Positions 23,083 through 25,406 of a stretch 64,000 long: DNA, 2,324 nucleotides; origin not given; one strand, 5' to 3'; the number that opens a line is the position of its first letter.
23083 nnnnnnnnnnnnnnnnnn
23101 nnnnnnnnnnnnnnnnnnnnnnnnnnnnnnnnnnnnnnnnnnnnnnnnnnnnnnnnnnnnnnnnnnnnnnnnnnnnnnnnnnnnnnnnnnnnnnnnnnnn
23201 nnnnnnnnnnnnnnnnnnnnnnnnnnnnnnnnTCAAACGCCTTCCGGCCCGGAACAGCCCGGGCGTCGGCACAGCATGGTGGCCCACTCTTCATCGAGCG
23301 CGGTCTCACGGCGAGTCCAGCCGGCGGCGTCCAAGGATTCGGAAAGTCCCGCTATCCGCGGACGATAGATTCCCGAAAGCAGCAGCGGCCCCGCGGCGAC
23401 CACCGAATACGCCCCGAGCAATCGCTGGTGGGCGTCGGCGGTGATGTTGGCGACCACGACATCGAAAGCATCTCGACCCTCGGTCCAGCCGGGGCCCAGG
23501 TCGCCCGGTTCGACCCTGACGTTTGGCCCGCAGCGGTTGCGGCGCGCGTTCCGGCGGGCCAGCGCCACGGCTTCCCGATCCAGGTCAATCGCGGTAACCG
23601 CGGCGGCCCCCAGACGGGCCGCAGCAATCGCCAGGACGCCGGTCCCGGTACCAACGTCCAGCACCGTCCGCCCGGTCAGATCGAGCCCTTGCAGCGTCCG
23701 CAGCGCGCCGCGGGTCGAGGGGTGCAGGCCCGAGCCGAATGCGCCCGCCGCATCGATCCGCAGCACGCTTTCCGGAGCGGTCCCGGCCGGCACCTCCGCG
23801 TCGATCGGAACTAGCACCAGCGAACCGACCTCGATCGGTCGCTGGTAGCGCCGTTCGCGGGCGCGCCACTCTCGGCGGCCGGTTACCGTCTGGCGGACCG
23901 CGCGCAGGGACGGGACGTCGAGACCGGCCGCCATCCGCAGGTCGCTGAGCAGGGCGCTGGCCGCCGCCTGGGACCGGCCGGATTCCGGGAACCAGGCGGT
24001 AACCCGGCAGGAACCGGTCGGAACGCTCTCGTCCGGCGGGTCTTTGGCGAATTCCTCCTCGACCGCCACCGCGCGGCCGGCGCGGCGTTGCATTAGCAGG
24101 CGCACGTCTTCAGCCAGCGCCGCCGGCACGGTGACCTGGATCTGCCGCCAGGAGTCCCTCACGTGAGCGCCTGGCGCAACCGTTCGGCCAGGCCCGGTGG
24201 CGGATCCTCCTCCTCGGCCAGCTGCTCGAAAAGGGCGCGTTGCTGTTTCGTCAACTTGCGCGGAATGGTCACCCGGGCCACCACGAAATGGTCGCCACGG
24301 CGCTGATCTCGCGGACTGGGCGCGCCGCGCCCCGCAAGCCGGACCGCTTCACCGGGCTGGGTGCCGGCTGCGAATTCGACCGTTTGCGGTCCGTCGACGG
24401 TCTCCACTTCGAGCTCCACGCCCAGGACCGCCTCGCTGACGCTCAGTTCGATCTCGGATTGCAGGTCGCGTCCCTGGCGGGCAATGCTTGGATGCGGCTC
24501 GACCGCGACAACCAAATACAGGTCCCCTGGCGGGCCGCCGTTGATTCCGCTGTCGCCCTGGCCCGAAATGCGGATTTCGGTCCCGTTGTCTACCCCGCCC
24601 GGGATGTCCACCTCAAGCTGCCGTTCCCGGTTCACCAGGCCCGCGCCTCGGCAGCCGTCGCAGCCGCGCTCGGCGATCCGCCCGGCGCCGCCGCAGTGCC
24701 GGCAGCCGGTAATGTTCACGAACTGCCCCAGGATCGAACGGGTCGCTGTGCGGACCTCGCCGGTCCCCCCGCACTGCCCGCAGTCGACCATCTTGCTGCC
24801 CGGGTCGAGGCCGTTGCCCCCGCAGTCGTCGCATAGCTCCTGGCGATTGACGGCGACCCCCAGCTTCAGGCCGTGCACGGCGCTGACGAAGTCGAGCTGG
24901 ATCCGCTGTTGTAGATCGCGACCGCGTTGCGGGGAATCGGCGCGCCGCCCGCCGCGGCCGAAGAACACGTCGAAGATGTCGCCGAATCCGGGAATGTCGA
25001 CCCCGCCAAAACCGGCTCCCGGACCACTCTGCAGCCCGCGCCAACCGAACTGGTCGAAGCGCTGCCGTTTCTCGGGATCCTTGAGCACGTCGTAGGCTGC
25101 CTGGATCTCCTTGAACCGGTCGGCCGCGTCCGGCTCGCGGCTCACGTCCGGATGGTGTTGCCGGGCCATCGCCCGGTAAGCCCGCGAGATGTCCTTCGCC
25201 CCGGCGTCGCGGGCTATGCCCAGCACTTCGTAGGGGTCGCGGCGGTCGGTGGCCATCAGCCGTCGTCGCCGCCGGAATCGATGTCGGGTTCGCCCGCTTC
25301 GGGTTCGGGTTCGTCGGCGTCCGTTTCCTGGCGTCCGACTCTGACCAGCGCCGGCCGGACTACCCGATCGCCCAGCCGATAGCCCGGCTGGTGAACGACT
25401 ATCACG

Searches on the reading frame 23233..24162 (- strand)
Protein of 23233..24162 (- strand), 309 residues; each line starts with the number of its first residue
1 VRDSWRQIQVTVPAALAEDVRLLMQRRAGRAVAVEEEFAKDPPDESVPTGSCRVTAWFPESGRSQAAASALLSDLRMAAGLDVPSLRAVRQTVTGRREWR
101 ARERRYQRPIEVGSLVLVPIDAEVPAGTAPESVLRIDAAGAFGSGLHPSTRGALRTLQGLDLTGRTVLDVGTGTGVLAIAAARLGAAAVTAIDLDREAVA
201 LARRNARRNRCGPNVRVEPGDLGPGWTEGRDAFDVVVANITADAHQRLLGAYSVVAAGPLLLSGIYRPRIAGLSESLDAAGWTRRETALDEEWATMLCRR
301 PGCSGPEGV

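Call 4: search_protein_families(library=pfam, proteins=[window:23233-24162:-], max_evalue=0.01)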
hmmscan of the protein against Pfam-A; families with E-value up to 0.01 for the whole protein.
window:23233-24162:- (309 aa): 12 families
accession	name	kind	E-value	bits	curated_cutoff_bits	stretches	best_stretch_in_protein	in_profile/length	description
PF06325.19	PrmA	-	3.9e-46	158.3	22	1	5-300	2-295/296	Ribosomal protein L11 methyltransferase (PrmA)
PF13649.12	Methyltransf_25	-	1.9e-12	48.2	27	1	167-239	1-71/97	Methyltransferase domain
PF13847.12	Methyltransf_31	-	7.3e-12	45.6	27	1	164-243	4-85/145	Methyltransferase domain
PF05175.20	MTS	-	2.8e-10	40.6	23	1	154-239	24-105/170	Methyltransferase small domain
PF08242.18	Methyltransf_12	-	9e-08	33.2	30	1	168-240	1-73/98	Methyltransferase domain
PF08241.18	Methyltransf_11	-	2.9e-07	31.5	21.2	1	168-241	1-69/95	Methyltransferase domain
PF13489.12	Methyltransf_23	-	5e-07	30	27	1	160-239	19-88/164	Methyltransferase domain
PF02475.24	TRM5-TYW2_MTfase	-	6e-06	26.7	28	1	163-255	36-127/164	TRM5/TYW2 methyltransferase domain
PF01135.25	PCMT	-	3.2e-05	24.2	20.3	1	163-239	73-149/210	Protein-L-isoaspartate(D-aspartate) O-methyltransferase (PCMT)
PF03602.21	Cons_hypoth95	-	0.00014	22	24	1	161-212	39-90/182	Conserved hypothetical protein 95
PF02353.26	CMAS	-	0.0024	17.7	27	1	162-237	60-132/273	Mycolic acid cyclopropane synthetase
PF10294.15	Methyltransf_16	-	0.0029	17.8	21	1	158-218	41-103/174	Lysine methyltransferase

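Call 32: search_protein_families(library=ncbifam, proteins=[window:23233-24162:-], max_evalue=0.001)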
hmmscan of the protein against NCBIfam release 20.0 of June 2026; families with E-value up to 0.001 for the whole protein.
window:23233-24162:- (309 aa): 35 families (the best 25 are shown)
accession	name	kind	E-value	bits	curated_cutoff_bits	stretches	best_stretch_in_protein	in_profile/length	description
NF001790.0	PRK00517.3-3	equivalog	4.6e-41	140.9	269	1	96-300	56-261/262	50S ribosomal protein L11 methyltransferase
TIGR00406.1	prmA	equivalog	5.6e-37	127.7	183.15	1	5-293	1-287/288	50S ribosomal protein L11 methyltransferase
NF001785.0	PRK00517.2-2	equivalog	1.1e-33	116.7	188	1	89-298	72-279/282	50S ribosomal protein L11 methyltransferase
NF001786.0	PRK00517.2-4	equivalog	7.2e-23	81.1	327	1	107-298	90-272/277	50S ribosomal protein L11 methyltransferase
NF001784.0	PRK00517.2-1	equivalog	2.1e-20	73.4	244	1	133-296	119-287/290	50S ribosomal protein L11 methyltransferase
NF011529.0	PRK14968.1-3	equivalog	7.3e-14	51.7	162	1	162-239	33-105/198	putative methyltransferase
TIGR03534.1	RF_mod_PrmC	equivalog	7.1e-13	48.6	199.1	1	165-239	90-163/253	peptide chain release factor N(5)-glutamine methyltransferase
NF043040.1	corrin_prot_MT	hypoth_equivalog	5.5e-11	42.3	180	1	163-239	41-117/216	corrinoid protein-associated methyltransferase CpaM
TIGR02021.1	BchM-ChlM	equivalog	2.5e-09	36.9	158.9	1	152-238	43-124/218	magnesium protoporphyrin IX methyltransferase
TIGR01983.1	UbiG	equivalog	3.2e-09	36.4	102.95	1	161-238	47-122/228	bifunctional 2-polyprenyl-6-hydroxyphenol methylase/3-demethylubiquinol 3-O-methyltransferase UbiG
TIGR02469.1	CbiT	equivalog_domain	4.2e-09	36.7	78.3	1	156-222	11-78/124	precorrin-6Y C5,15-methyltransferase (decarboxylating) subunit CbiT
TIGR00536.1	hemK_fam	subfamily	5e-09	35.6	115.5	1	165-222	116-174/286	HemK family protein methyltransferase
TIGR04188.1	methyltr_grsp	subfamily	6.9e-09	35.5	380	1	154-239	97-181/363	ATP-grasp peptide maturase system methyltransferase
TIGR00537.1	hemK_rel_arch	hypoth_equivalog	7.4e-08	32.3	87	1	161-239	17-89/179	HemK2/MTQ2 family protein methyltransferase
NF004851.0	PRK06202.1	equivalog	7.6e-08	32.1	243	1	163-270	60-172/237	hypothetical protein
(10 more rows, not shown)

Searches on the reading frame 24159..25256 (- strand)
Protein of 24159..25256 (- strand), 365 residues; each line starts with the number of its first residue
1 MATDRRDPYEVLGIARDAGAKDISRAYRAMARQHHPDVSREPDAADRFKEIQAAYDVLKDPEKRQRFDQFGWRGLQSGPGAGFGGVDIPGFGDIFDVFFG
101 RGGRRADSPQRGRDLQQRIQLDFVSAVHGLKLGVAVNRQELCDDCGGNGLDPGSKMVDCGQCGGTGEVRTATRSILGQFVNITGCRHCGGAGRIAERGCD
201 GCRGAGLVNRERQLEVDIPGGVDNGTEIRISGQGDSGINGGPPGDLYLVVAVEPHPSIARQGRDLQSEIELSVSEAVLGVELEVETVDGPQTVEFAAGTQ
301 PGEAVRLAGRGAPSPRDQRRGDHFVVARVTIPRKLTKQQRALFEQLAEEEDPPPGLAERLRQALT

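Call 4: search_protein_families(library=pfam, proteins=[window:24159-25256:-], max_evalue=0.01)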
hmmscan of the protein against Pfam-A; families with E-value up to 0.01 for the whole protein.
window:24159-25256:- (365 aa): 3 families
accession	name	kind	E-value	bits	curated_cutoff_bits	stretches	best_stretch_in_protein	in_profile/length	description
PF01556.23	DnaJ_C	-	1.3e-40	139.3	26.6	1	116-332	2-152/152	DnaJ C terminal domain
PF00226.36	DnaJ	-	3.6e-22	78.7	27.8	1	7-68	1-63/63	DnaJ domain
PF00684.25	DnaJ_CXXCXGXG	-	1.1e-10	42.1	32.7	1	142-206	1-65/65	DnaJ central domain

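Call 32: search_protein_families(library=ncbifam, proteins=[window:24159-25256:-], max_evalue=0.001)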
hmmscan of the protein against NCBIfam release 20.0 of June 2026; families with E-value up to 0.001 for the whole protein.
window:24159-25256:- (365 aa): 14 families
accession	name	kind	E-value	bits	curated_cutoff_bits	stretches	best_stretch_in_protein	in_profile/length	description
TIGR02349.1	DnaJ_bact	equivalog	1.9e-109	366.3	377.2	1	8-349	2-353/354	molecular chaperone DnaJ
NF008035.0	PRK10767.1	subfamily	1.5e-101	340.2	338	1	5-349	3-347/374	molecular chaperone DnaJ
NF010871.0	PRK14278.1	equivalog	1.8e-93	313.4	502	1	6-350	3-351/378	molecular chaperone DnaJ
NF010894.0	PRK14301.1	equivalog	3e-93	312.8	548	1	5-350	3-351/373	chaperone protein DnaJ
NF010885.0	PRK14292.1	equivalog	1.4e-81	274.3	585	1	7-348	3-347/371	chaperone protein DnaJ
NF010874.0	PRK14281.1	equivalog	1.1e-76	258.5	619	2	80-351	106-374/397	chaperone protein DnaJ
NF010872.0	PRK14279.1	equivalog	6.1e-73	246.2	556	2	89-350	121-379/394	molecular chaperone DnaJ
NF010892.0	PRK14299.1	equivalog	3.2e-54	184.1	392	2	211-348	155-285/291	chaperone protein DnaJ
NF007618.0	PRK10266.1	equivalog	7.6e-49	166.8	403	2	210-349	154-293/306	curved DNA-binding protein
NF037946.1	terminal_TopJ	equivalog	8.5e-39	133.7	300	2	4-101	3-93/810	terminal organelle assembly protein TopJ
TIGR03835.1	termin_org_DnaJ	equivalog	4.8e-24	84.8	512.25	1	5-99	1-88/871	terminal organelle assembly protein TopJ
NF050028.1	CldAdptActJ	equivalog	1.4e-07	31.9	150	1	9-67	5-69/93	cold adaptation protein ActJcold adaptation protein ActJ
NF006948.0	PRK09430.1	equivalog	3.7e-06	26.7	162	1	7-60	201-262/267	co-chaperone DjlA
TIGR00714.1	hscB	equivalog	0.0006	20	46.75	1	22-65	7-54/156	Fe-S protein assembly co-chaperone HscB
